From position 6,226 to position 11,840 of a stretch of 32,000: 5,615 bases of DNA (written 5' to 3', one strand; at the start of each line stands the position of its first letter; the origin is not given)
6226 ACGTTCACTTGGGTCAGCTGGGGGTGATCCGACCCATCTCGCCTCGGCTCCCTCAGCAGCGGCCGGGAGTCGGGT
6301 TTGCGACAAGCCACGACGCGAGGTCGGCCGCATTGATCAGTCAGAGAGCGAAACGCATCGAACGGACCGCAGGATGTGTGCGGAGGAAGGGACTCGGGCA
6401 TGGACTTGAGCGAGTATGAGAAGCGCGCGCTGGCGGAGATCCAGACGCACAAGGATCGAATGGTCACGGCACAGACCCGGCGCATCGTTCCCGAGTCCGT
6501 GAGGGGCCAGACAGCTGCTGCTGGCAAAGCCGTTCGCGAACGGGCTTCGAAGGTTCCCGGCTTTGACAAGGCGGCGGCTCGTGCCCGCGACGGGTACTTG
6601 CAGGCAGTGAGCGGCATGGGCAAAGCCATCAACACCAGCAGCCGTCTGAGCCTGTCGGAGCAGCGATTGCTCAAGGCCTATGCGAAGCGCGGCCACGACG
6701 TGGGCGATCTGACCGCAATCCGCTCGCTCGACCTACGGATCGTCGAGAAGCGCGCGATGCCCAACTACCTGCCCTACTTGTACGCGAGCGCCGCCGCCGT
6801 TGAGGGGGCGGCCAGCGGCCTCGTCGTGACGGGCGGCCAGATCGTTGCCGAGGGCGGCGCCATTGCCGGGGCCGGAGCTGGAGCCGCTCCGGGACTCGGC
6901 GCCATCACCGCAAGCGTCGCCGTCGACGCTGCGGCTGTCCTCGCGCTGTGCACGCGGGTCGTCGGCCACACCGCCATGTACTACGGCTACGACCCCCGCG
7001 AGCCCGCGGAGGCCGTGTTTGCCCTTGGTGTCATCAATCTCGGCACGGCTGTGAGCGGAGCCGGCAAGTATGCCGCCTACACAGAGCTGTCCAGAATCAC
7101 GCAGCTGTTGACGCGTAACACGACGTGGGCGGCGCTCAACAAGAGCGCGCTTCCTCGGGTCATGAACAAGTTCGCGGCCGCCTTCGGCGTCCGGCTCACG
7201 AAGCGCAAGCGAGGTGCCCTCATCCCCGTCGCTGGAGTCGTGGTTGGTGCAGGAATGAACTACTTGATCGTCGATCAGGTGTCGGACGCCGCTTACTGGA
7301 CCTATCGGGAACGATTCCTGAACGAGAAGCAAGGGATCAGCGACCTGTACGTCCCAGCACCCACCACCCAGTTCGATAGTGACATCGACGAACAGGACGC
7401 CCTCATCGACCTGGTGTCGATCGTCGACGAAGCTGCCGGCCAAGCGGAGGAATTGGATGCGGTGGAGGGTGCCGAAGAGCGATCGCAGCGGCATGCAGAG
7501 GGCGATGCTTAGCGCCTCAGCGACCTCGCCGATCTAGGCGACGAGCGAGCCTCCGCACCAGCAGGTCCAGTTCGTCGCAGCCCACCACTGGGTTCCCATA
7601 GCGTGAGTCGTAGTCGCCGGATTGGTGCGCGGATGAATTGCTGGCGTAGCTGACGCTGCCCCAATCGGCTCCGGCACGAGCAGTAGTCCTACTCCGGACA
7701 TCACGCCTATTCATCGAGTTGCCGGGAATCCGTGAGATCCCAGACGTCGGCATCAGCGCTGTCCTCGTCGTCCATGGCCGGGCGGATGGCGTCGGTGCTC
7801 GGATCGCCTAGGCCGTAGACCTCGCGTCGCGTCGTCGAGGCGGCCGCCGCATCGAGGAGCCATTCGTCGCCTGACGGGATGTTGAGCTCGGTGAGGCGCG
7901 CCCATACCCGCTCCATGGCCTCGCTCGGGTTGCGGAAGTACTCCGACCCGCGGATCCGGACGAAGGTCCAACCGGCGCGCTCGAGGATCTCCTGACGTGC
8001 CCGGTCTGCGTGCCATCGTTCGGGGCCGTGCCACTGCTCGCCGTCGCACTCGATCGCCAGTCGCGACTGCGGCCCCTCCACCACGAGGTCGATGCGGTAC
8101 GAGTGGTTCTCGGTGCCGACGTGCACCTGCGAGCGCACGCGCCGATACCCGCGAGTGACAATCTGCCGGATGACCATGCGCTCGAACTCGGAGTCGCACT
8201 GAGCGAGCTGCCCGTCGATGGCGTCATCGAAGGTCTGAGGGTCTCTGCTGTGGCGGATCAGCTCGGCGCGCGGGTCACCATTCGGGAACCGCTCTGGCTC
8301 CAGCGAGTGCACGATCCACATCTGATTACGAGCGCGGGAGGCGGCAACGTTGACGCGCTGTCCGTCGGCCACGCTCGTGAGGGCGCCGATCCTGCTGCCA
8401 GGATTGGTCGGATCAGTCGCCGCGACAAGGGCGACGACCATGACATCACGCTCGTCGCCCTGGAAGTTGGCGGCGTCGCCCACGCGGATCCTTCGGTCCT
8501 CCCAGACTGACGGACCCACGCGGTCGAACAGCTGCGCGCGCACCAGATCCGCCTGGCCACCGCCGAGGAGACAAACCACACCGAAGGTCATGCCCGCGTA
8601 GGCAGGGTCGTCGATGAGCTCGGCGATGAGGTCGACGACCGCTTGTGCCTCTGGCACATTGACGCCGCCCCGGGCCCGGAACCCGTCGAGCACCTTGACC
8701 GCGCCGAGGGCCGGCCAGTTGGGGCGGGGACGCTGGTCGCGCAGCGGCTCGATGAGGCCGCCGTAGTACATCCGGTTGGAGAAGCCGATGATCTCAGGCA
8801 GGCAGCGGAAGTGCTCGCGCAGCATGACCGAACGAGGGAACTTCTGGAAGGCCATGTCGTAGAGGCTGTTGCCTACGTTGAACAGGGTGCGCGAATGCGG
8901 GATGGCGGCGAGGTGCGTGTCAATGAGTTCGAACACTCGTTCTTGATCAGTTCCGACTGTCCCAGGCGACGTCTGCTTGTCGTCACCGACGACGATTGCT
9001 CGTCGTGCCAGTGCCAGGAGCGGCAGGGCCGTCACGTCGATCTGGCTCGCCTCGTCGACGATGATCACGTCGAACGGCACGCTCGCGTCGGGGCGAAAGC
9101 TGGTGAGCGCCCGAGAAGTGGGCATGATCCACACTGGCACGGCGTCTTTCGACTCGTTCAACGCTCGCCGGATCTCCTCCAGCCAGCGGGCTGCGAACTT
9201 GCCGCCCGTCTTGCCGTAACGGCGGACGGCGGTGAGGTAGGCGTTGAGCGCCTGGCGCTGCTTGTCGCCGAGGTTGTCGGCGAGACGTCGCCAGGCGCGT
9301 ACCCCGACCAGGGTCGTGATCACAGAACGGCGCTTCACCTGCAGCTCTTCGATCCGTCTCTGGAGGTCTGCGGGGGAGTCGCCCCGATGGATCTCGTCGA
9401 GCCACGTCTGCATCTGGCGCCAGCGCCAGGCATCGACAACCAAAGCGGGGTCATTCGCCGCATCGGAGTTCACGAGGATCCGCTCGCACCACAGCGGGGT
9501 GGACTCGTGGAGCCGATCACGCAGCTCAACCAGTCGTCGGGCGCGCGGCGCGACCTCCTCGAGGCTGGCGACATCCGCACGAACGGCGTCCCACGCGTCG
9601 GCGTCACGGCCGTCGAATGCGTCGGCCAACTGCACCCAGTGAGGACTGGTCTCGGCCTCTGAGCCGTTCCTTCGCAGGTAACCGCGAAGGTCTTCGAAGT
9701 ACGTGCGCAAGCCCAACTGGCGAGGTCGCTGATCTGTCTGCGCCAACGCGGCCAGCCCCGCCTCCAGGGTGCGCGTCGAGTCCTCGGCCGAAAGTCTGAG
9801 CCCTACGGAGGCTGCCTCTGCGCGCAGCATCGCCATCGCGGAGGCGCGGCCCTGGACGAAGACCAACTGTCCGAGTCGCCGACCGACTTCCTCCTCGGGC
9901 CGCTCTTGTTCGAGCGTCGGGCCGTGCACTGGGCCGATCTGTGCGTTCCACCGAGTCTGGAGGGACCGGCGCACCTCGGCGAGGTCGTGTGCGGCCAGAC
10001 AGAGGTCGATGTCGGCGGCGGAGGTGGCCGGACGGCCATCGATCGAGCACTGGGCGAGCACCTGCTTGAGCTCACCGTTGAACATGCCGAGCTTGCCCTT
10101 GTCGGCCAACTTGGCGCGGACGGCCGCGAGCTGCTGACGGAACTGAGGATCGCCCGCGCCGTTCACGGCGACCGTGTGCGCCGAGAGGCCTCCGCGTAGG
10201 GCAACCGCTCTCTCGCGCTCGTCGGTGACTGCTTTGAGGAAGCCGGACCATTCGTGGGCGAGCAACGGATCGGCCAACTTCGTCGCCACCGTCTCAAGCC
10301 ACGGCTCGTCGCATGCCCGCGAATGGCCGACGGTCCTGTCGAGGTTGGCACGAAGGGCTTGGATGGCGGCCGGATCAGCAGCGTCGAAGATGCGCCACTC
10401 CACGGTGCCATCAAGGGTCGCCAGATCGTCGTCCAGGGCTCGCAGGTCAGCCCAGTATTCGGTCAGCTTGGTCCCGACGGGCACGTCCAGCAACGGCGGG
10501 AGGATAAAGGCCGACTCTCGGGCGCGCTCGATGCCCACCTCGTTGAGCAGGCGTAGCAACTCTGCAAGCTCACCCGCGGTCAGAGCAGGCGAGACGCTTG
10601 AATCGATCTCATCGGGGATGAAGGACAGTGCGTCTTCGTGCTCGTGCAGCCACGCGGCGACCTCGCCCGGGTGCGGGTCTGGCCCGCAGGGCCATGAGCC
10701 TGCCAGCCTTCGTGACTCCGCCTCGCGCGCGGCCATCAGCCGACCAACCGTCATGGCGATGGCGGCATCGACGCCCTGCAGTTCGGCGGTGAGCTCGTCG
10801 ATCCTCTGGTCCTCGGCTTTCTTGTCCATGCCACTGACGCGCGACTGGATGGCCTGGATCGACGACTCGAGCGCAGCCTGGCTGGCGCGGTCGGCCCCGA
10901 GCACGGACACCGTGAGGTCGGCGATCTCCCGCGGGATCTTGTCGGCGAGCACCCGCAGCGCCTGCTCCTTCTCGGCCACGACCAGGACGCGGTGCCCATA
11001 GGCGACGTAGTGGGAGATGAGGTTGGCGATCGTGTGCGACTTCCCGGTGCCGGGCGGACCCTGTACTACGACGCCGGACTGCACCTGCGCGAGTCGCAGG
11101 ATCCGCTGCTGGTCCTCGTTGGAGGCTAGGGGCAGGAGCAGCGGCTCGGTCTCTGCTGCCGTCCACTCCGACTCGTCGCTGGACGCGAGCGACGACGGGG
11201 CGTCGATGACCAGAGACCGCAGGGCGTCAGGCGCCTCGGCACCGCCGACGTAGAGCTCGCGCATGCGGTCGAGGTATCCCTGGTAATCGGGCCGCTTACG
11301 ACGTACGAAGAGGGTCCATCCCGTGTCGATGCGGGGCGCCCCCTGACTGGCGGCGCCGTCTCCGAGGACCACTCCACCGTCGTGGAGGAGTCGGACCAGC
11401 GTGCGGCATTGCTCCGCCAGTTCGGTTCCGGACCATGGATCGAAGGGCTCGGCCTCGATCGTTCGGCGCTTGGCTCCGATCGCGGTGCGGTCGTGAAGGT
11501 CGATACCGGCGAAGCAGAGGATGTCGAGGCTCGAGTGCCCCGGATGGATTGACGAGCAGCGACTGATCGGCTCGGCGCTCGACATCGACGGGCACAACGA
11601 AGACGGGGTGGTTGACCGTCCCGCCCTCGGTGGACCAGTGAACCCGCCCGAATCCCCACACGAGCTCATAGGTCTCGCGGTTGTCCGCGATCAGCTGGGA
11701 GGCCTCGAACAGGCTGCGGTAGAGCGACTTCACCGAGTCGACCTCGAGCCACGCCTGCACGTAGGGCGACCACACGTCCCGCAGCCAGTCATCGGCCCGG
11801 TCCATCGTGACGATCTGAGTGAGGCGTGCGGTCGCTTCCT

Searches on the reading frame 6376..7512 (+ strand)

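Call 73: search_protein_families(library=pfam, proteins=[window:6376-7512:+], max_evalue=0.1)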
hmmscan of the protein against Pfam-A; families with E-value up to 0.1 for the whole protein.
window:6376-7512:+ (378 aa): 1 family
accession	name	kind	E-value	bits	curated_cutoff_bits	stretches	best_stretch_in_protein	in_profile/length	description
PF12787.12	EcsC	-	9.9e-26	91.3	30.4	1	76-315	46-240/240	EcsC protein family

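Call 95: search_protein_families(library=padloc, proteins=[window:6376-7512:+], max_evalue=0.00001)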
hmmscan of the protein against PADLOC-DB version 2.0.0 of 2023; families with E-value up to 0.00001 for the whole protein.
window:6376-7512:+ (378 aa): 1 family
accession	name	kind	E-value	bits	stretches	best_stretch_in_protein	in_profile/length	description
PDLC04988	PDC-S29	-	1.6e-08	32.3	1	150-312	60-214/220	-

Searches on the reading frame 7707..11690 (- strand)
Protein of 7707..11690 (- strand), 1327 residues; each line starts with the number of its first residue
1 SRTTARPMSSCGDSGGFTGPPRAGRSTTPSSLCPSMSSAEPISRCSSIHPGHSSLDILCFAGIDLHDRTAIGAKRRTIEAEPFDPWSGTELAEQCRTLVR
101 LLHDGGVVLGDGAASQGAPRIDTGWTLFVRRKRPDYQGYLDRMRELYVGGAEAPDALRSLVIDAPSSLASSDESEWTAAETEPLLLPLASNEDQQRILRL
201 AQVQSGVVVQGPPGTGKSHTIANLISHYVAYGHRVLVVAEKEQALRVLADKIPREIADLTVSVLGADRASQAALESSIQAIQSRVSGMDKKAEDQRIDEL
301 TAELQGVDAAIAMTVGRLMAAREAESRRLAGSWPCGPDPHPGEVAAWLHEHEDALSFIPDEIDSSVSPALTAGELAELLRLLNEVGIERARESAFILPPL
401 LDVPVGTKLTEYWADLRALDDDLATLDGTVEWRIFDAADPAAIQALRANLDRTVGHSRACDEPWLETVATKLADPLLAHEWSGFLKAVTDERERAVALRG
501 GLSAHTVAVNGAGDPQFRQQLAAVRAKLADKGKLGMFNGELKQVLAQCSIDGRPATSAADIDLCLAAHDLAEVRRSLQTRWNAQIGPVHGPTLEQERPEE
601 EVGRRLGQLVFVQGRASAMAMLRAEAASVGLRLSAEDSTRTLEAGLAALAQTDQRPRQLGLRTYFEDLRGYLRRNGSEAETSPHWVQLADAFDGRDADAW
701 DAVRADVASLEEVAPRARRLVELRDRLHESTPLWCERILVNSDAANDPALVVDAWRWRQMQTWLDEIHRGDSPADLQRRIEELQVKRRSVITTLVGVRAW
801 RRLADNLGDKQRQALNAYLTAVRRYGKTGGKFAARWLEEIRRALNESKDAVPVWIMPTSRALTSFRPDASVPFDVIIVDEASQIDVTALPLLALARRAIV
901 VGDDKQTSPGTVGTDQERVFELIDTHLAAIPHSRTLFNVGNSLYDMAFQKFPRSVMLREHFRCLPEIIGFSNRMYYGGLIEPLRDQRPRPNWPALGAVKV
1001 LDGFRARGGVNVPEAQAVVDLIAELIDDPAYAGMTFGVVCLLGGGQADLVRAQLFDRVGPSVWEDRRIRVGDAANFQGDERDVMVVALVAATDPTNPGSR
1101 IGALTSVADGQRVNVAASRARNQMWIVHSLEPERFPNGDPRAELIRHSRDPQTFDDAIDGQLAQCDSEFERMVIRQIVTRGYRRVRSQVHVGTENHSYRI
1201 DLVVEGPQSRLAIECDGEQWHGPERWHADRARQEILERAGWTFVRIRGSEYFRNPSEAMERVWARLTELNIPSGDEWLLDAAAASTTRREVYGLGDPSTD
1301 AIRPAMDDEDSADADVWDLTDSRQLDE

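Call 11: search_protein_families(library=pfam, proteins=[window:7707-11690:-], max_evalue=0.001)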
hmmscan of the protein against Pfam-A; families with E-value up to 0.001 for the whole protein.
window:7707-11690:- (1327 aa): 10 families
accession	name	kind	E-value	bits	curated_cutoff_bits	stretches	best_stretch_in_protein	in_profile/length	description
PF18741.7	MTES_1575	-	1.3e-29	102.5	38.2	1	1169-1266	1-96/96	REase_MTES_1575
PF13086.12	AAA_11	-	1.3e-16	61.6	27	2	190-303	2-129/257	AAA domain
PF13087.12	AAA_12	-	1.2e-14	54.8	27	1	941-1127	3-191/195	AAA domain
PF13245.12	AAA_19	-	1.3e-11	45.3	25.1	1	194-270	1-78/134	AAA domain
PF13604.12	AAA_30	-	3.7e-10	40.3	27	1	191-252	3-66/191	AAA domain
PF04480.18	DUF559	-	1.1e-05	25.7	20.6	1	1186-1266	36-108/109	Protein of unknown function (DUF559)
PF05127.21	NAT10_TcmA_helicase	-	1.2e-05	25.8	22.7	0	208-317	1-105/176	RNA cytidine acetyltransferase NAT10/TcmA, helicase domain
PF01443.25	Viral_helicase1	-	0.00012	22.4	21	0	208-233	2-26/228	Viral superfamily 1 RNA helicase core domain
PF00580.27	UvrD-helicase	-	0.00028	21.1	23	0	191-258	2-71/271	UvrD/REP helicase N-terminal domain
PF13401.12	AAA_22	-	0.00047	20.9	27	0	206-262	7-64/130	AAA domain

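Call 95: search_protein_families(library=padloc, proteins=[window:7707-11690:-], max_evalue=0.00001)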
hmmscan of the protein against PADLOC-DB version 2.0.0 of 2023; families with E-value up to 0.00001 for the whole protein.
window:7707-11690:- (1327 aa): 6 families
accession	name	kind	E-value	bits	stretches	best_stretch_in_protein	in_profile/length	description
PDLC05009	PDC-S37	-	1.4e-61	206.6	2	703-1270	767-1342/1550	-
PDLC02194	Hhe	-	1.5e-33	113.2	2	828-1270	1339-1784/1911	-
PDLC03924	MkoC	-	3.3e-30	103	1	873-1127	671-941/1136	-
PDLC03920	MkoA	-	2.2e-29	100.5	2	855-1131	773-1077/1112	-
PDLC03921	MkoA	-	1.6e-15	53.9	1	870-1128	1294-1565/1607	-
PDLC05064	PDC-S68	-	3e-06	23.2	0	195-251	691-748/1273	-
